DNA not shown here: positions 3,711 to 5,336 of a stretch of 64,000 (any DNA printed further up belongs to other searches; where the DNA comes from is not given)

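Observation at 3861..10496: Unassigned three-gene operon: 441-aa unknown protein + 708-aa double-HKD PLD protein + 1070-aa SNF2-type helicase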

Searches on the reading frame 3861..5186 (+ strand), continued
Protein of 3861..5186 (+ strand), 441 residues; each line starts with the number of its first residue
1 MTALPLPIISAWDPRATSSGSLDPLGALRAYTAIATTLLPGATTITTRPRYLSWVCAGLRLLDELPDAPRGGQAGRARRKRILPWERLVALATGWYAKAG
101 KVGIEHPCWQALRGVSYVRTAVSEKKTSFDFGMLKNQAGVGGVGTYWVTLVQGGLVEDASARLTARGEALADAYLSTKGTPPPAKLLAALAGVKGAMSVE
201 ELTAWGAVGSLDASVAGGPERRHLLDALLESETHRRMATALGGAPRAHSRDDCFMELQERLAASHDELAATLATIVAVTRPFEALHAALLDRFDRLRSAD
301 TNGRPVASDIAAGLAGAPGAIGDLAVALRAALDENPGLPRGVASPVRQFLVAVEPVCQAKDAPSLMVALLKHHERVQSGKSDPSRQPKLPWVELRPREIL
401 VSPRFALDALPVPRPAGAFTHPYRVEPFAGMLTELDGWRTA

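Call 63: search_protein_families(library=padloc, proteins=[L020:9307-11253:+, L020:11237-14113:+, L016:9992-11356:+, L016:11286-12803:+, L016:14300-15055:+, L016:15052-18318:+], max_evalue=0.001)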
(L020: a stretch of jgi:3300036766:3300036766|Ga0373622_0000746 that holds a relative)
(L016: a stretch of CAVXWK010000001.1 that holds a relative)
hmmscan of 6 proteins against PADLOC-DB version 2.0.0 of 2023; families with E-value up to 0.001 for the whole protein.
L020:9307-11253:+ (648 aa): 4 families
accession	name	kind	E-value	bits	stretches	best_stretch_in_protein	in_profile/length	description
PDLC03829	ZacB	-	2.6e-12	44.4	2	302-363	294-349/586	-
PDLC04553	PDC-M27B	-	3e-06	24.2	1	103-353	108-336/635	-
PDLC02588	DrmC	-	6.7e-06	23.9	0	102-157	192-241/256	DrmC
PDLC02614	DrmC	-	0.00016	19.5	0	303-332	99-125/153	DrmC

L020:11237-14113:+ (958 aa): 32 families (the best 25 are shown)
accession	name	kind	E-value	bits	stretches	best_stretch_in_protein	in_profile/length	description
PDLC04556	PDC-M27C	-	2.6e-36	123.3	2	800-883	740-823/892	-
PDLC04554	PDC-M27C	-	5.2e-32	109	2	797-883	750-836/1217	-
PDLC03830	ZacC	-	1.1e-25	88.5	2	808-862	847-901/1019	-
PDLC02623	DrmD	-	2.9e-25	86.2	1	791-866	555-629/1040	DrmD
PDLC02621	DrmD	-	5.1e-24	82.6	1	780-877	540-641/1040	DrmD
PDLC02619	DrmD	-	5.7e-22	75.7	2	795-863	471-536/872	DrmD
PDLC02504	BrxHI|BrxHII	-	1.5e-17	60.8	1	771-866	491-587/971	BrxHII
PDLC02572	DrmA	-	4.3e-17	59.3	1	817-868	578-629/1043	DrmA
PDLC02500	BrxHI|BrxHII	-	7.7e-17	59.1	1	787-864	502-577/933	BrxHI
PDLC02632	DrmD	-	8.8e-15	52.2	1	812-866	576-630/662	DrmD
PDLC04555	PDC-M27C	-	4.8e-14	50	1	802-873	492-563/656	-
PDLC00659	HmaA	-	5.7e-14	48.9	1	789-863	539-613/1176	SNF2 helicase / DEAD-box helicase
PDLC02193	PLD_Helicase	-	2.8e-12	43.6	1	817-863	755-800/905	-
PDLC02843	DpdE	-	2.9e-12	43.4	1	818-866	622-670/1091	DpdE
PDLC02840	DpdE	-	8.3e-12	42.2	1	796-865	591-659/1091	DpdE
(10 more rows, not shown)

L016:9992-11356:+ (454 aa): 1 family
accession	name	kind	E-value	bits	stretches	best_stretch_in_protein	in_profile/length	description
PDLC03828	ZacA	-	3.3e-05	21.7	0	17-65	28-76/396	-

L016:11286-12803:+ (505 aa): 3 families
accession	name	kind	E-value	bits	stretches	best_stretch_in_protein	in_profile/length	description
PDLC03829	ZacB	-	1e-14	52.3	2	338-400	290-330/586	-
PDLC04553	PDC-M27B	-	7.9e-08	29.4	0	356-417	285-342/635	-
PDLC02614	DrmC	-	1.2e-05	23.2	0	142-162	112-132/153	DrmC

L016:14300-15055:+ (251 aa): 0 families

L016:15052-18318:+ (1088 aa): 40 families (the best 25 are shown)
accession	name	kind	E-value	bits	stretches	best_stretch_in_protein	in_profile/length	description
PDLC03830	ZacC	-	9.5e-36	121.8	3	926-982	849-906/1019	-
PDLC04556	PDC-M27C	-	1.9e-34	117.2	2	917-1015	741-836/892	-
PDLC04554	PDC-M27C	-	3e-30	103.2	2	917-1011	754-845/1217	-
PDLC02623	DrmD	-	1.1e-26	91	2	912-1031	558-666/1040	DrmD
PDLC04555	PDC-M27C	-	3.5e-20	70.2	1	918-1018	492-589/656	-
PDLC02843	DpdE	-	3.9e-18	62.8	2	934-978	622-666/1091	DpdE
PDLC02500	BrxHI|BrxHII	-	9.4e-18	62.1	1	915-979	512-576/933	BrxHI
PDLC02621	DrmD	-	3.8e-17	59.8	1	892-981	533-628/1040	DrmD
PDLC02840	DpdE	-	5.9e-15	52.6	1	926-978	604-656/1091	DpdE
PDLC02619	DrmD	-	3.2e-14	50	1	933-979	491-536/872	DrmD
PDLC02572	DrmA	-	1.5e-12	44.3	1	914-980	553-625/1043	DrmA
PDLC00633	ZorD1|ZorD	-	1.2e-10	38.2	1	935-979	802-845/908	"SWI2/SNF2 helicase, Mrr-like nuclease"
PDLC02634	DrmD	-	2.5e-10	36.8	1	934-981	541-588/900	DrmD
PDLC01075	C3a139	-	4.6e-10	36.5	1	933-981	686-733/948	HKD+Snf2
PDLC00632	ZorD1|ZorD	-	5.5e-10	35.8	2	40-119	603-670/1101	"SWI2/SNF2 helicase, Mrr-like nuclease"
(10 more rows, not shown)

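Call 71: find_related_loci(query=A1, collection=viral_contigs, flank=8000)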
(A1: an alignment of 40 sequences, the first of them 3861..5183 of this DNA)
Query A1 (441 aa) in viral_contigs; peptide patterns used: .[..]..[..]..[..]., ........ (x = any residue, [..] = any of these).
24 stretches matched a pattern, but none encodes a relative of the query by tblastn (E <= 1e-3).

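Call 75: search_protein_families(library=padloc, proteins=[L001:4089-7610:-, L001:921-4079:-, L002:7095-9986:+, L003:7074-9995:+, L004:8186-9940:+, L004:2820-5798:+, L012:17938-21210:+, L013:18059-20860:-, L011:5146-6888:-, L006:5318-7675:-], max_evalue=1e-8)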
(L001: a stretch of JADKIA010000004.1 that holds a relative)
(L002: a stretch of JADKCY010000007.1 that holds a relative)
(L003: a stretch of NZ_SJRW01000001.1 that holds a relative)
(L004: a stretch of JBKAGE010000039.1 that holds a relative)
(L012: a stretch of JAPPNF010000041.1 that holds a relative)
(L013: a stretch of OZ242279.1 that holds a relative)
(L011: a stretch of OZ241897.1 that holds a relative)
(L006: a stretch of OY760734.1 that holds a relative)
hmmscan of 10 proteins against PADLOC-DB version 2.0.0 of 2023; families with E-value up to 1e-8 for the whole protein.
L001:4089-7610:- (1173 aa): 35 families (the best 25 are shown)
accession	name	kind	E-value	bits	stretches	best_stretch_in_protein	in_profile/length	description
PDLC02623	DrmD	-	3.9e-117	390.4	1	229-1035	76-872/1040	DrmD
PDLC02621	DrmD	-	1.6e-66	223.3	2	639-999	473-821/1040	DrmD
PDLC02500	BrxHI|BrxHII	-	4.6e-59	198.9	2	626-804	415-595/933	BrxHI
PDLC02504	BrxHI|BrxHII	-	5.4e-51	171.6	2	649-828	451-627/971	BrxHII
PDLC02572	DrmA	-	7.8e-45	151.2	2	240-408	104-267/1043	DrmA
PDLC02619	DrmD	-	1.6e-42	143.7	2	739-829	491-581/872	DrmD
PDLC00659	HmaA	-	1.1e-40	137.4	2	661-828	486-657/1176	SNF2 helicase / DEAD-box helicase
PDLC02632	DrmD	-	1.2e-36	124.4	2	242-430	111-301/662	DrmD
PDLC02633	DrmD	-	8.7e-36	121.2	2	217-445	85-318/839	DrmD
PDLC02620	DrmD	-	4.7e-35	118.8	2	626-820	423-615/1060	DrmD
PDLC02843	DpdE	-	1e-33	114.4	2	242-323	146-225/1091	DpdE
PDLC02634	DrmD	-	1e-33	114.2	2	250-452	87-278/900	DrmD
PDLC02844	DpdE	-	2.4e-32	109.8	2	232-448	131-323/1074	DpdE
PDLC02840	DpdE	-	4.1e-30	102.8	2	391-825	258-700/1091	DpdE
PDLC02193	PLD_Helicase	-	9.7e-25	84.9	1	734-810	750-826/905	-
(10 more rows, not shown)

L001:921-4079:- (1052 aa): 9 families
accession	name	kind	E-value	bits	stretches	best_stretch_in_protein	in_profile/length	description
PDLC03968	TmtA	-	4.4e-42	141.9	1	28-516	70-537/1486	-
PDLC03972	TmtA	-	3.8e-39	132.6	1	28-402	36-416/1302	-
PDLC03966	TmtA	-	3.1e-37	126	1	28-490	38-523/1655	-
PDLC03964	TmtA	-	1e-31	107.9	2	167-414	204-444/1538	-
PDLC03965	TmtA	-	6.3e-27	92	2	37-117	34-119/1370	-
PDLC03971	TmtA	-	7.8e-24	81.3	2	36-114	57-146/1782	-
PDLC03969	TmtA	-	1.5e-15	53.9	0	85-233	99-243/1563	-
PDLC03970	TmtA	-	7.7e-15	51.9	1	31-103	61-133/1552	-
PDLC03967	TmtA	-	9.9e-10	35.4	0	38-98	43-109/1063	-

L002:7095-9986:+ (963 aa): 27 families (the best 25 are shown)
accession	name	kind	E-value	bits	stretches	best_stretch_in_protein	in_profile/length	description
PDLC02621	DrmD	-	9.5e-95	316.7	2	5-403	13-433/1040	DrmD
PDLC02572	DrmA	-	4.9e-65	218.1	2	6-402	15-429/1043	DrmA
PDLC02633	DrmD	-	4.8e-57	191.5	2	96-399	116-431/839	DrmD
PDLC02504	BrxHI|BrxHII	-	6.2e-54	181.3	2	103-404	107-407/971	BrxHII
PDLC02632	DrmD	-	4.7e-53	178.7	2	99-404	117-434/662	DrmD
PDLC02500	BrxHI|BrxHII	-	1e-52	177.8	2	107-336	92-334/933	BrxHI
PDLC00659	HmaA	-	9e-51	170.8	2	101-402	100-405/1176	SNF2 helicase / DEAD-box helicase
PDLC02623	DrmD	-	5.1e-39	131.8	2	428-561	511-632/1040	DrmD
PDLC02840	DpdE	-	4e-37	126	3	464-563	570-666/1091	DpdE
PDLC02853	DpdE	-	9.9e-36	121.1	2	107-293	99-288/985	DpdE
PDLC02843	DpdE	-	1.8e-35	120.2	2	103-292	156-316/1091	DpdE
PDLC02624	DrmD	-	4.2e-35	119.4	2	449-556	362-470/652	DrmD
PDLC02634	DrmD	-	6.6e-32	108.2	2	101-398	87-387/900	DrmD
PDLC02619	DrmD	-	1e-31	107.9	2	505-585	488-563/872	DrmD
PDLC02620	DrmD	-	2.5e-30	103.2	2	79-340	76-335/1060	DrmD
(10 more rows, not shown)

L003:7074-9995:+ (973 aa): 28 families (the best 25 are shown)
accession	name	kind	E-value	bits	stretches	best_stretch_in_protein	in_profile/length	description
PDLC02621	DrmD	-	2.2e-98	328.7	2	14-436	12-456/1040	DrmD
PDLC02572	DrmA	-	1.8e-66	222.8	2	13-427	12-445/1043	DrmA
PDLC02504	BrxHI|BrxHII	-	2.7e-56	189.1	2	113-421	107-414/971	BrxHII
PDLC02633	DrmD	-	1e-55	187.1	2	110-407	120-429/839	DrmD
PDLC02500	BrxHI|BrxHII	-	1.6e-53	180.5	2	117-344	92-332/933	BrxHI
PDLC00659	HmaA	-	5.2e-53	178.2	2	110-406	99-399/1176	SNF2 helicase / DEAD-box helicase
PDLC02632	DrmD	-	1.3e-52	177.2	2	109-410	117-430/662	DrmD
PDLC02623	DrmD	-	3.6e-41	138.9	2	338-576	400-640/1040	DrmD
PDLC02840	DpdE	-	4.5e-37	125.9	3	461-580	561-673/1091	DpdE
PDLC02624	DrmD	-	1.3e-35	121.1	2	460-566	362-470/652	DrmD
PDLC02853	DpdE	-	4e-35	119.1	2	118-307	100-293/985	DpdE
PDLC02843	DpdE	-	9.7e-33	111.1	2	113-302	156-316/1091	DpdE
PDLC02620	DrmD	-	3.3e-32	109.4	2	73-345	63-330/1060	DrmD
PDLC02619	DrmD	-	3.8e-30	102.7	2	503-595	479-563/872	DrmD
PDLC02622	DrmD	-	7.1e-30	102.2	1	78-349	86-365/422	DrmD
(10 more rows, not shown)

L004:8186-9940:+ (584 aa): 0 families

L004:2820-5798:+ (992 aa): 8 families
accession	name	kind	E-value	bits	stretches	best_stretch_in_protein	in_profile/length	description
PDLC03040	REase_I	-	1.5e-167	557.4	1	13-970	11-1003/1029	Type I restriction enzyme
PDLC03041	REase_I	-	8.9e-105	349.7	2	238-723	276-801/1099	Type I restriction enzyme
PDLC03044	REase_I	-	2e-87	292.2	2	61-563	55-551/1034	Type I restriction enzyme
PDLC03048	REase_I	-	1.7e-67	226.4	2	45-568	34-528/976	Type I restriction enzyme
PDLC03046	REase_I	-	2.3e-26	90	1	608-664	672-728/1025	Type I restriction enzyme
PDLC03045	REase_I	-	1.2e-25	87.7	1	136-470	133-463/995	Type I restriction enzyme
PDLC02707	PbeA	-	1e-11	42.2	1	299-670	267-635/672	PbeA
PDLC02704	PbeA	-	4.5e-11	39.9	1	299-668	269-647/682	PbeA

L012:17938-21210:+ (1090 aa): 25 families
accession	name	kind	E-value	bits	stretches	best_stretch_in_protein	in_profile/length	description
PDLC01075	C3a139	-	6.1e-128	426.6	1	2-1085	3-947/948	HKD+Snf2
PDLC02621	DrmD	-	2.2e-36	123.5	1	569-846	387-636/1040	DrmD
PDLC02623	DrmD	-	3.3e-29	99.3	1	777-879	567-667/1040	DrmD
PDLC02193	PLD_Helicase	-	1.3e-28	97.7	1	672-876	649-843/905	-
PDLC02619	DrmD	-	9.4e-28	94.8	2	668-840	367-540/872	DrmD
PDLC02500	BrxHI|BrxHII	-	1.6e-25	87.8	1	669-845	434-584/933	BrxHI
PDLC00659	HmaA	-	4e-25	85.8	1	580-835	371-612/1176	SNF2 helicase / DEAD-box helicase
PDLC02843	DpdE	-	5.4e-23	78.9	1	273-411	179-302/1091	DpdE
PDLC03830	ZacC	-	3e-22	77.1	1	354-412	239-294/1019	-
PDLC04556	PDC-M27C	-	5.9e-20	69.2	0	255-324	40-112/892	-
PDLC02572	DrmA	-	1.1e-18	64.6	1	580-840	395-628/1043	DrmA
PDLC02840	DpdE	-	1.2e-18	64.9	1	273-409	180-305/1091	DpdE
PDLC02633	DrmD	-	9.9e-18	61.5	1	790-847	584-642/839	DrmD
PDLC02504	BrxHI|BrxHII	-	4.8e-16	55.9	0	788-853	535-600/971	BrxHII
PDLC02632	DrmD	-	1.1e-15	55.1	0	788-840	578-631/662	DrmD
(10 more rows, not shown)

L013:18059-20860:- (933 aa): 22 families
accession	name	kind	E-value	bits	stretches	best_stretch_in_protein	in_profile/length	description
PDLC02503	BrxHI|BrxHII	-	4.9e-28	95.8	1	130-457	29-342/698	BrxHI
PDLC03960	SngC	-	1.7e-26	91.2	1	126-467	25-373/720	-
PDLC02870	DpdF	-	1.9e-18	64.2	1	135-459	23-322/534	DpdF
PDLC03928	PsyrT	-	5.6e-18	62.6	1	130-468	26-346/689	-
PDLC02501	BrxHI|BrxHII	-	1e-17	61.6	1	130-458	28-343/925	BrxHI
PDLC00013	DruE1|DruE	-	6e-16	55.5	0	126-195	92-172/1776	SNF2 family N-terminal domain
PDLC02864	DpdF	-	6.2e-16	56.3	1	129-461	26-332/610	DpdF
PDLC01533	Cas3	-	1.5e-13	48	1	128-304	38-207/897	CAS-I; effector_G3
PDLC02570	DrmA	-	3.3e-13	46.9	1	256-465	412-633/851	DrmA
PDLC02865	DpdF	-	5.4e-13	45.4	1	133-474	767-1087/1499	DpdF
PDLC01769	Cas3g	-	1.4e-12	45.1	1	190-459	101-371/836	-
PDLC02569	DrmA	-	1e-11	41.4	1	254-482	656-896/1095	DrmA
PDLC01089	C3a193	-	2.3e-10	37.5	0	142-304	269-418/983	poss. alt. Cas3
PDLC00035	DruE3|DruE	-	2.3e-10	36.9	0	127-316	104-310/1460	SNF2 family N-terminal domain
PDLC00051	DruE4|DruE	-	3.5e-10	36.1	0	257-314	325-381/1829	SNF2 family N-terminal domain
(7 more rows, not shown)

L011:5146-6888:- (580 aa): 0 families

L006:5318-7675:- (785 aa): 0 families

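Call 90: find_encoding_contigs(protein=P0163, flank=8000, max_places=2)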
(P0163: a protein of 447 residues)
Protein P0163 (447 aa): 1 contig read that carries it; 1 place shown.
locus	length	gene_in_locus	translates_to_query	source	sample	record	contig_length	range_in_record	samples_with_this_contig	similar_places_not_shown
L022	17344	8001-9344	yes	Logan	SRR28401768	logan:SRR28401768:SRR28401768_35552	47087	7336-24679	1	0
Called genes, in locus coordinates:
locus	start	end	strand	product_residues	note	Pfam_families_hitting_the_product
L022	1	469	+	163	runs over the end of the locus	-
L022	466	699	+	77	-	-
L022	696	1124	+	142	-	PF20274:cREC_REC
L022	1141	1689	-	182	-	-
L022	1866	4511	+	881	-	PF12705:PDDEXK_1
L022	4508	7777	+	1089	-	PF00580:UvrD-helicase, PF13245:AAA_19, PF13361:UvrD_C, PF13538:UvrD_C_2 (faint)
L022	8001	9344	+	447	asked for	-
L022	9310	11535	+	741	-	PF13091:PLDc_2 (faint)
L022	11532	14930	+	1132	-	PF00176:SNF2-rel_dom (faint), PF00271:Helicase_C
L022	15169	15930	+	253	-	PF03372:Exo_endo_phos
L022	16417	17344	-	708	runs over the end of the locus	PF00580:UvrD-helicase, PF13191:AAA_16 (weak), PF13245:AAA_19, PF13361:UvrD_C, PF13538:UvrD_C_2 (weak)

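Call 91: find_encoding_contigs(protein=P0267, flank=8000, max_places=2)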
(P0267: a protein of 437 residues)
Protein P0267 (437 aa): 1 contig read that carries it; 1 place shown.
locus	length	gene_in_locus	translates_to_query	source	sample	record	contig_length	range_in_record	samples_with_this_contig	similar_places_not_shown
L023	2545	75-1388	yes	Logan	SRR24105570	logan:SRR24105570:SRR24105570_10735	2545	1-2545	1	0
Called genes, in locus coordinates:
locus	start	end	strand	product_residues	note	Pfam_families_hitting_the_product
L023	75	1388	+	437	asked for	-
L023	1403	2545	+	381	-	?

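Call 92: find_encoding_contigs(protein=P0190, flank=8000, max_places=2)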
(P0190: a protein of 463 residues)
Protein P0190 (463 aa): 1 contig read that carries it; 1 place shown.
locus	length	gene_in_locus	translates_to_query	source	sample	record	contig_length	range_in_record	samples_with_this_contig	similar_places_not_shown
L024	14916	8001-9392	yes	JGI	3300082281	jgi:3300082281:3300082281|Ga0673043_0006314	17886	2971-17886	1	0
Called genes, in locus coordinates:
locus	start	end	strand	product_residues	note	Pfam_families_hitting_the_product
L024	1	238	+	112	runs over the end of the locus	-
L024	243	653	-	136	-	-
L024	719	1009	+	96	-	-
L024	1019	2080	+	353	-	-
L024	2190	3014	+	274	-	-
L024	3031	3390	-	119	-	-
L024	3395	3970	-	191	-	-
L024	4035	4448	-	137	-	PF14025:DUF4241 (weak)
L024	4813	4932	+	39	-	-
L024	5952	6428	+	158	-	-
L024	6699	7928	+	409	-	PF13191:AAA_16 (weak), PF00004:AAA, PF17862:AAA_lid_3 (weak)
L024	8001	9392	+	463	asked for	-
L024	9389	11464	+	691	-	PF13091:PLDc_2 (faint), PF09565:RE_NgoFVII (faint)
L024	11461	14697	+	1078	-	PF04851:ResIII (faint), PF00176:SNF2-rel_dom (faint), PF00271:Helicase_C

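Call 93: find_encoding_contigs(protein=P0131, flank=8000, max_places=2)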
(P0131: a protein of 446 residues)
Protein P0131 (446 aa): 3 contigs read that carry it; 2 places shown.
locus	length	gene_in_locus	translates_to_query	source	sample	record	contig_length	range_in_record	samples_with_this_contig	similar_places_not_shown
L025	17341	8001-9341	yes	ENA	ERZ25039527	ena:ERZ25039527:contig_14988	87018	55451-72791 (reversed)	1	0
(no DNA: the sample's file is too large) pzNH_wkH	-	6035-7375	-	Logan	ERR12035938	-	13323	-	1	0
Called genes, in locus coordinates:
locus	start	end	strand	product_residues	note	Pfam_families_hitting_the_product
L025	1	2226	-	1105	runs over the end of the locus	PF00580:UvrD-helicase, PF13245:AAA_19, PF13538:UvrD_C_2 (faint), PF13361:UvrD_C, PF12705:PDDEXK_1 (weak)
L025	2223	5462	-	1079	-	PF12705:PDDEXK_1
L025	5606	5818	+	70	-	PF13619:KTSC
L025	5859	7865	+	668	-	PF11398:DUF2813 (weak), PF13175:AAA_15, PF13304:AAA_21, PF20469:OLD-like_TOPRIM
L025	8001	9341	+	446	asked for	-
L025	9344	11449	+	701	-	PF13091:PLDc_2 (weak)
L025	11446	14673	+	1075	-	PF00270:DEAD (faint), PF04851:ResIII (faint), PF00176:SNF2-rel_dom (faint), PF00271:Helicase_C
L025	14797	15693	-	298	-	PF00850:Hist_deacetyl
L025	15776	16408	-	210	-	PF13424:TPR_12 (weak), PF07719:TPR_2 (faint), PF14559:TPR_19 (weak), PF13428:TPR_14 (weak)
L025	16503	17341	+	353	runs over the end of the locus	-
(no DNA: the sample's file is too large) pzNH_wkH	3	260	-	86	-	?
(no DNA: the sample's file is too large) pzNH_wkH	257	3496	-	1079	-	PF12705:PDDEXK_1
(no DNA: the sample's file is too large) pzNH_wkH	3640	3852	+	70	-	PF13619:KTSC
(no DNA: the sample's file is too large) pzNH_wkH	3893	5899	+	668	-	PF11398:DUF2813 (weak), PF13175:AAA_15, PF13304:AAA_21, PF20469:OLD-like_TOPRIM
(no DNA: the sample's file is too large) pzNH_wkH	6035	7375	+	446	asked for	-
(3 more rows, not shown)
